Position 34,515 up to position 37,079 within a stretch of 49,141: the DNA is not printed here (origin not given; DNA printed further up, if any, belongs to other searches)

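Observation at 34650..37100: Island of about 25% GC encoding a 754-aa multi-pass membrane protein with a glycine-zipper tail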

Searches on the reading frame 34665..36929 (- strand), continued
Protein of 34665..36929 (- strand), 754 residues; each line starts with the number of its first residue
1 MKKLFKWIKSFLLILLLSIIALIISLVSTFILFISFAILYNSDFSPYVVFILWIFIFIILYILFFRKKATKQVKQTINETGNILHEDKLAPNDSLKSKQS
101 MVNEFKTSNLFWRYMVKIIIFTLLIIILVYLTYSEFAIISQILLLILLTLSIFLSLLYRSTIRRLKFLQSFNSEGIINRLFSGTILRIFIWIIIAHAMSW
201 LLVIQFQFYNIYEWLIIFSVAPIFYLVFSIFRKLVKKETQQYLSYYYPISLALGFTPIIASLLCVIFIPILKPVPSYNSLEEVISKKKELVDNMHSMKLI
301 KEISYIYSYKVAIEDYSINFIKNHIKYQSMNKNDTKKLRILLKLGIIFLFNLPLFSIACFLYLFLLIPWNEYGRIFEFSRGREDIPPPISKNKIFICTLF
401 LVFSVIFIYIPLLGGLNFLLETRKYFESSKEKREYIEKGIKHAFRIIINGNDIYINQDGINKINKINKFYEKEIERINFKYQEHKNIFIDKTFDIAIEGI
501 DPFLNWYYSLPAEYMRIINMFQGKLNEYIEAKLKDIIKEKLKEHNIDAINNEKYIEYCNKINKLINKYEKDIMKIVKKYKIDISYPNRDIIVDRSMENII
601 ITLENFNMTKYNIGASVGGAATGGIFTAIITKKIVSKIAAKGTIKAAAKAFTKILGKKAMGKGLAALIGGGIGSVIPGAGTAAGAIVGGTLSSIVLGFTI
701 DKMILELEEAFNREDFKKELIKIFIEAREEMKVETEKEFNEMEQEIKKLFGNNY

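Call 46: predict_structure(alignment_id=A2)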
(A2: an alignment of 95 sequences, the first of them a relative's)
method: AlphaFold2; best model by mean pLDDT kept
length: 754 residues; sequences in the alignment: 95
mean_pLDDT: 78.1   pTM: 0.68
mean pLDDT of the five models: 78.1, 77.3, 77.2, 77.0, 74.7
residues with pLDDT >= 90: 272; 70-90: 260; 50-70: 134; < 50: 88
segments of 3 or more residues with pLDDT < 50: 1-4, 87-89, 441-454, 602-605, 607-622, 659-677, 679-691, 752-754
pLDDT, mean of each block of 10 residues (from residue 1): 59 76 70 64 54 64 64 66 51 53 62 94 94 87 94 96 93 90 88 95 94 94 97 95 94 97 93 90 93 89 93 93 78 88 94 97 95 85 86 84 81 86 75 75 37 56 81 85 90 93 94 86 83 92 86 85 85 83 56 62 48 44 65 78 60 52 42 41 41 64 82 91 93 89 76 42
secondary structure, 60 per line:
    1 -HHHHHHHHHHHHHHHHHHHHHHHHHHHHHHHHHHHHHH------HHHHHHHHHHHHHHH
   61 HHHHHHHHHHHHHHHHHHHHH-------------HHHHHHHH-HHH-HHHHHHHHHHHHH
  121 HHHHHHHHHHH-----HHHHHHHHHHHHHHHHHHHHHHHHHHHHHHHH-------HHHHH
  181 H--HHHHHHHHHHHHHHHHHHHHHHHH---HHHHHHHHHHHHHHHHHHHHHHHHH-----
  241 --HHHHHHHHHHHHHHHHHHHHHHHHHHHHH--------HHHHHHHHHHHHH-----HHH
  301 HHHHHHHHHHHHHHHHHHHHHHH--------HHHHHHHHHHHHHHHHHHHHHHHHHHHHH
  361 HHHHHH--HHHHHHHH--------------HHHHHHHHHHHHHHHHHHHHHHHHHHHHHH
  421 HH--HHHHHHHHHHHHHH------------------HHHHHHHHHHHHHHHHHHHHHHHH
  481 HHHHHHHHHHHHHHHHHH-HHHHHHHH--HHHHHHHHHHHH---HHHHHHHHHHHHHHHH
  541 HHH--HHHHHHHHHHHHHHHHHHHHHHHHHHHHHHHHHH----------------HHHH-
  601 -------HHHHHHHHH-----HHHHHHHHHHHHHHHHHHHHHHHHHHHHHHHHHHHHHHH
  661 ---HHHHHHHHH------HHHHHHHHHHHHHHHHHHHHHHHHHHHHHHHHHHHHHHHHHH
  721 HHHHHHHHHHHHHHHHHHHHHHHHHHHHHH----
elements in order (helices of 4 or more, strands of 3 or more residues): H2-39 H46-81 H95-102 H108-131 H137-168 H176-181 H184-207 H211-235 H243-271 H280-292 H298-323 H332-366 H369-376 H391-422 H425-438 H457-498 H500-507 H510-521 H525-543 H546-579 H596-599 H608-616 H622-660 H664-672 H679-750
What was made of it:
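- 34665..36929 (-): Intact 754-aa ORF (stop codon 34665-34667). It is a divergent member of an unnamed family of polytopic membrane proteins. AF2 model has pLDDT 78 and pTM 0.68 (call 46).
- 35664..36602 (-): Residues 110-422: the conserved 7-TM core. It includes the cytoplasmic-loop motif P-x2-E-Y-x-R (E371, R374). Ten-residue-block mean pLDDT is mostly 84-97 over 110-420, falling to 75-86 toward the C-terminal end (call 46).
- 35130..35657 (-): Residues 425-600: an all-helical domain (long helices 457-498, 525-543, 546-579). AF2 secondary structure (call 46).
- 35034..35090 (-): Residues 614-632: first Gly/Ala-rich hydrophobic segment (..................). Low pLDDT (call 46).
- Structure: AF2 gives pLDDT 78 and pTM 0.68, with the TM core mostly above 84 (call 46). 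The polytopic core is highly conserved and confidently modelled (call 46).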

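Call 49: search_solved_structures(query=A2, max_evalue=1)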
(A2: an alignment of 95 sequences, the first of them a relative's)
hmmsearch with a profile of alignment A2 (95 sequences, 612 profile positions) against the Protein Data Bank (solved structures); distinct sequences matched with E-value up to 1: 4.
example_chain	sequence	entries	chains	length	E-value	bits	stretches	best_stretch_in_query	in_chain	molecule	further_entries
6xnm_B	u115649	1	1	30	0.15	13.8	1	365-392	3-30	GCN4-p1 peptide with Y16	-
5apq_A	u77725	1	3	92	0.44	12.2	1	328-392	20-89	GENERAL CONTROL PROTEIN GCN4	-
5apt_A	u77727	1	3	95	0.74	11.5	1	328-392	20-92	GENERAL CONTROL PROTEIN GCN4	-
5aps_A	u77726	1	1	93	0.98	11.1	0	328-392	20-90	GENERAL CONTROL PROTEIN GCN4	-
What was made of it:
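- Tried and rejected: A PDB sequence search with the family profile returned only GCN4 coiled coils (call 49).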

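Call 51: search_protein_families(library=ncbifam, proteins=[P0025, P0150, P0068, P0075, P0040, P0045, P0060, P0003, P0012, P0010], max_evalue=0.01)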
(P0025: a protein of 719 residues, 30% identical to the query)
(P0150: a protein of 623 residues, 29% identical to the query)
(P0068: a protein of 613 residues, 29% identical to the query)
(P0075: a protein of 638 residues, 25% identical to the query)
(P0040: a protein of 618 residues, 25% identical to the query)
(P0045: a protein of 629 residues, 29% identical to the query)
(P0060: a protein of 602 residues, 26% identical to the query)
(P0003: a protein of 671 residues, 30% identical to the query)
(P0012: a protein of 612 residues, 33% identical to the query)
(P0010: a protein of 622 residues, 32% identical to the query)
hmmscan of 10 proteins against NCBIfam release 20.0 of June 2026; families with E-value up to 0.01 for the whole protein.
P0025 (719 aa): 0 families

P0150 (623 aa): 1 family
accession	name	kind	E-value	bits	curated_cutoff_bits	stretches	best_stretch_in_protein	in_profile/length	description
NF053611.1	YiaD_Gzip_OmpA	equivalog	0.0012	18.6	175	1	504-570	15-86/206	YiaD family glycine zipper/OmpA-like lipoprotein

P0068 (613 aa): 0 families

P0075 (638 aa): 0 families

P0040 (618 aa): 0 families

P0045 (629 aa): 0 families

P0060 (602 aa): 1 family
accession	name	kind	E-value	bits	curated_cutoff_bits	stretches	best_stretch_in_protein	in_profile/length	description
NF053611.1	YiaD_Gzip_OmpA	equivalog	0.00021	21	175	1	524-585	24-85/206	YiaD family glycine zipper/OmpA-like lipoprotein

P0003 (671 aa): 0 families

P0012 (612 aa): 0 families

P0010 (622 aa): 0 families

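Call 52: search_protein_families(library=phrogs, proteins=[P0001, P0025, P0150, P0068, P0075, P0040, P0060, P0003, P0012, P0010], max_evalue=0.01)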
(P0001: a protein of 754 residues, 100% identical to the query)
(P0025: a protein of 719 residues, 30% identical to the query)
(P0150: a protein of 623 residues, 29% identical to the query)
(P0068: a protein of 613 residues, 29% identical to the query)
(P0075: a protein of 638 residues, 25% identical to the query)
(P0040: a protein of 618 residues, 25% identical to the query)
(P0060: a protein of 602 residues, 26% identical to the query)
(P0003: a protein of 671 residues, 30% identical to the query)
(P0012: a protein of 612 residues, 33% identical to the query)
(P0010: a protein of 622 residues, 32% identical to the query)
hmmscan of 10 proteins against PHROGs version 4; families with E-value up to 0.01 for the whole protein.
P0001 (754 aa): 2 families
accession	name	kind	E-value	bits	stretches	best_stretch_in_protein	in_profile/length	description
phrog_10341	-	lysis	0.0056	16.5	1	619-705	103-186/577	endolysin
phrog_11489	-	unknown function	0.006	15.6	1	665-732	733-796/1717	-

P0025 (719 aa): 4 families
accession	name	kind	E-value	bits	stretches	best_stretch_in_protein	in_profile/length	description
phrog_167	-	tail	1.2e-07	30.9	1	526-667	640-728/1555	tail length tape measure protein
phrog_1047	-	tail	0.0015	17.7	1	552-636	803-899/1251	tail associated lysin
phrog_23574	-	tail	0.0023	16.3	1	596-636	816-856/1441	tail length tape measure protein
phrog_14486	-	unknown function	0.0062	16.8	0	598-643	364-407/489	-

P0150 (623 aa): 6 families
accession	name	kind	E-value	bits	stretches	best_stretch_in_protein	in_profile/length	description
phrog_34863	-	unknown function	2.4e-06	26.9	1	509-555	396-442/966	-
phrog_1047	-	tail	0.00014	21.1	1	475-555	810-903/1251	tail associated lysin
phrog_167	-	tail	0.00027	19.8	1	482-557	641-724/1555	tail length tape measure protein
phrog_14537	-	unknown function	0.00063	20.2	1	489-557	5-74/295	-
phrog_16692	-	unknown function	0.00072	19.1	1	466-553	671-757/1107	-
phrog_6922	-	unknown function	0.001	18.8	1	508-553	331-376/768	-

P0068 (613 aa): 3 families
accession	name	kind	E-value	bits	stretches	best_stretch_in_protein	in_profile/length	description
phrog_1047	-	tail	9.2e-07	28.3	1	487-575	804-899/1251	tail associated lysin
phrog_167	-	tail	6.5e-06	25.1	1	417-577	546-716/1555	tail length tape measure protein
phrog_34863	-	unknown function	0.0013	17.9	1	529-572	396-439/966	-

P0075 (638 aa): 4 families
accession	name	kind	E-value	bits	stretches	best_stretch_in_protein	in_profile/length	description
phrog_1047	-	tail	5.4e-06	25.7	1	489-578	806-899/1251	tail associated lysin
phrog_167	-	tail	1.7e-05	23.8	1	469-576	640-716/1555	tail length tape measure protein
phrog_794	-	tail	0.0001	22.1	1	351-573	484-662/763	tail length tape measure protein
phrog_16692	-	unknown function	0.00094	18.7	1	489-572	672-754/1107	-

P0040 (618 aa): 5 families
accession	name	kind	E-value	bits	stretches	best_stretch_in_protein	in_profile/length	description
phrog_167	-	tail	3.5e-07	29.3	1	346-591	538-725/1555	tail length tape measure protein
phrog_1047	-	tail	1.9e-06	27.2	1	487-580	825-912/1251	tail associated lysin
phrog_11489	-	unknown function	2.6e-06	26.8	1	522-581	720-777/1717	-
phrog_34863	-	unknown function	4.2e-05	22.8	1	517-564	392-439/966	-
phrog_16692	-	unknown function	0.00016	21.3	1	518-570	710-762/1107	-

P0060 (602 aa): 10 families
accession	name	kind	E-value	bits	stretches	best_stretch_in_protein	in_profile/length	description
phrog_167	-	tail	2.6e-07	29.7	1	410-597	589-728/1555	tail length tape measure protein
phrog_1047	-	tail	3e-07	29.9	1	515-574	845-903/1251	tail associated lysin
phrog_28412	-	unknown function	8.3e-06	24.9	1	520-566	921-965/1244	-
phrog_34863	-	unknown function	1.1e-05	24.8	1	511-566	378-438/966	-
phrog_16692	-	unknown function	1.8e-05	24.3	1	522-572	711-761/1107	-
phrog_11489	-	unknown function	1.9e-05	23.9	1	527-573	722-769/1717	-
phrog_20938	-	unknown function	0.00017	20.8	1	519-568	793-843/1028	-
phrog_24596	-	unknown function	0.00051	19.3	1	522-565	710-753/1052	-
phrog_10341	-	lysis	0.00086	19.2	1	482-570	92-182/577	endolysin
phrog_23574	-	tail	0.001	17.5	1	526-566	815-856/1441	tail length tape measure protein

P0003 (671 aa): 15 families
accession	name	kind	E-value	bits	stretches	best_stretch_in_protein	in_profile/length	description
phrog_1047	-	tail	1.7e-10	40.7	1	541-627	807-897/1251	tail associated lysin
phrog_24596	-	unknown function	1.7e-09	37.5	1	529-625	666-754/1052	-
phrog_167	-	tail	2.2e-09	36.6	1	401-655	538-727/1555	tail length tape measure protein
phrog_6922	-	unknown function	3.7e-07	30.2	1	579-627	329-379/768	-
phrog_11489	-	unknown function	9.8e-07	28.2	1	581-630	721-767/1717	-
phrog_794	-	tail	2.8e-06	27.3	1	543-637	581-678/763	tail length tape measure protein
phrog_8949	-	unknown function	5.7e-05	23.7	1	541-667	104-231/557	-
phrog_305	-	tail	0.00019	21.2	1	420-636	80-204/1001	tail length tape measure protein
phrog_24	-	tail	0.00023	20.4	1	466-619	839-942/1151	tail length tape measure protein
phrog_23574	-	tail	0.00046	18.6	1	563-625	794-856/1441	tail length tape measure protein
phrog_20938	-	unknown function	0.00072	18.8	1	539-625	757-841/1028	-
phrog_16692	-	unknown function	0.0011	18.5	1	541-627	666-756/1107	-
phrog_14486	-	unknown function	0.0038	17.5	1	580-624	355-399/489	-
phrog_3405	-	unknown function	0.0059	16.3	1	563-631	435-506/645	-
phrog_28412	-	unknown function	0.0064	15.3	1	578-625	920-965/1244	-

P0012 (612 aa): 9 families
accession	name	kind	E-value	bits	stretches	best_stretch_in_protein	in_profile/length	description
phrog_28412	-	unknown function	6.6e-11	41.8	1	468-578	866-973/1244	-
phrog_1047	-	tail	7.8e-10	38.5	1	481-573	803-899/1251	tail associated lysin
phrog_167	-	tail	6.3e-09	35.1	1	356-606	539-732/1555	tail length tape measure protein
phrog_794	-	tail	3.5e-07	30.3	1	481-578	559-678/763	tail length tape measure protein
phrog_8949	-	unknown function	2.3e-06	28.3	1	424-611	47-231/557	-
phrog_11489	-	unknown function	3.9e-06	26.2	1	529-582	721-772/1717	-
phrog_16692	-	unknown function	2.7e-05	23.8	1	499-587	690-777/1107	-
phrog_24596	-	unknown function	3e-05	23.4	1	449-569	643-754/1052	-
phrog_34863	-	unknown function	0.0029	16.7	1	498-574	367-443/966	-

P0010 (622 aa): 13 families
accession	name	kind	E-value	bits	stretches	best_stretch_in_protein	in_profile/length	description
phrog_3405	-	unknown function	1.3e-08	35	1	496-587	408-508/645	-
phrog_28412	-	unknown function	6.2e-08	32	1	532-579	920-965/1244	-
phrog_167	-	tail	1e-07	31.1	1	396-616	566-732/1555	tail length tape measure protein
phrog_794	-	tail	2.1e-06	27.7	1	510-579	586-666/763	tail length tape measure protein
phrog_34863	-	unknown function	2.1e-06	27.1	1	504-579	362-438/966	-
phrog_16692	-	unknown function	3.4e-06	26.8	1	498-612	673-787/1107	-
phrog_5880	-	unknown function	1.4e-05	24.9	1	489-579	116-212/661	-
phrog_24596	-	unknown function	2.2e-05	23.8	1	536-579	711-754/1052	-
phrog_339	-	tail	2.8e-05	23.6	1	352-576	778-997/1123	tail length tape measure protein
phrog_8949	-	unknown function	4.1e-05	24.1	1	490-621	100-231/557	-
phrog_305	-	tail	0.00028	20.6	1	439-585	93-199/1001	tail length tape measure protein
phrog_11489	-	unknown function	0.0015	17.6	1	528-588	711-771/1717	-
phrog_934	-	tail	0.0066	14.8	1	492-584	548-637/1988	tail length tape measure protein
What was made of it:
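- On Phage tape-measure proteins: Only the hydrophobic segment matches (call 52).
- Closest known: Hydrophobic Gly/Ala-rich segments of phage tail tape-measure proteins. Same: Hits reach E 1e-7 to 1e-10 for several family members (call 52).
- Closest known: Hydrophobic Gly/Ala-rich segments of phage tail tape-measure proteins. Different: The window's own protein hits only weakly, at E about 6e-3 (call 52).
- The same region also hits tape-measure PHROGs (call 52). The family's C-terminus hits the hydrophobic segments of phage tape-measure proteins at E 1e-7 to 1e-10 (call 52).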

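Call 57: search_protein_families(library=padloc, proteins=[P0025, P0150, P0068, P0075, P0040, P0045, P0060, P0003, P0012, P0010], max_evalue=0.01)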
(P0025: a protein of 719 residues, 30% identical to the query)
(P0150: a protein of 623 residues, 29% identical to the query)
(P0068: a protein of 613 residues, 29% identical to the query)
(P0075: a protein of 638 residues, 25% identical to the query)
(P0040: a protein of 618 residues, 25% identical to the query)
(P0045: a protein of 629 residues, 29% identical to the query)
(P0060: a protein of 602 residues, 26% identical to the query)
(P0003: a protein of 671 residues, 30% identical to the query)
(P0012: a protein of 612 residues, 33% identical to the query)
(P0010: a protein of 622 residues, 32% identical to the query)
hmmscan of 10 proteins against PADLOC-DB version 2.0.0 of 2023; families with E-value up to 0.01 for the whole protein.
P0025 (719 aa): 1 family
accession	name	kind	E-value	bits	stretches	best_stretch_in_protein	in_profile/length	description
PDLC03842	LeoB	-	0.0023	14.9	1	577-637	415-475/568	-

P0150 (623 aa): 0 families

P0068 (613 aa): 0 families

P0075 (638 aa): 0 families

P0040 (618 aa): 1 family
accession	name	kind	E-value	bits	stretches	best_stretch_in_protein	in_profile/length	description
PDLC03842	LeoB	-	0.0019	15.1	1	526-604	437-510/568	-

P0045 (629 aa): 0 families

P0060 (602 aa): 1 family
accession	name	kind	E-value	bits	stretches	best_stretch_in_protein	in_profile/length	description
PDLC03842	LeoB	-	0.0001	19.3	1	509-576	415-481/568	-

P0003 (671 aa): 1 family
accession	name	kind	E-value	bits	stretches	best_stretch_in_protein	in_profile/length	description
PDLC03842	LeoB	-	0.00015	18.8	1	596-666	445-510/568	-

P0012 (612 aa): 1 family
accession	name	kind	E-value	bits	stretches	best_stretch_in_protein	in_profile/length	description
PDLC03839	LeoA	-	0.00016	18.9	1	348-610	270-506/559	-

P0010 (622 aa): 1 family
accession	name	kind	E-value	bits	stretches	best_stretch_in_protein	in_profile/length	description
PDLC03842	LeoB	-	0.0006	16.8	1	548-621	443-511/568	-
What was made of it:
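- One member aligns residues 348-610 to LeoA 270-506 (call 57).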

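Call 58: search_dna_similar(query=P0001, collection=plasmids, mode=protein, max_evalue=0.001)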
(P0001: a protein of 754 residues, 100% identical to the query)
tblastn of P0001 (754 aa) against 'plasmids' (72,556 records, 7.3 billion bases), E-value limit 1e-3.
No match.
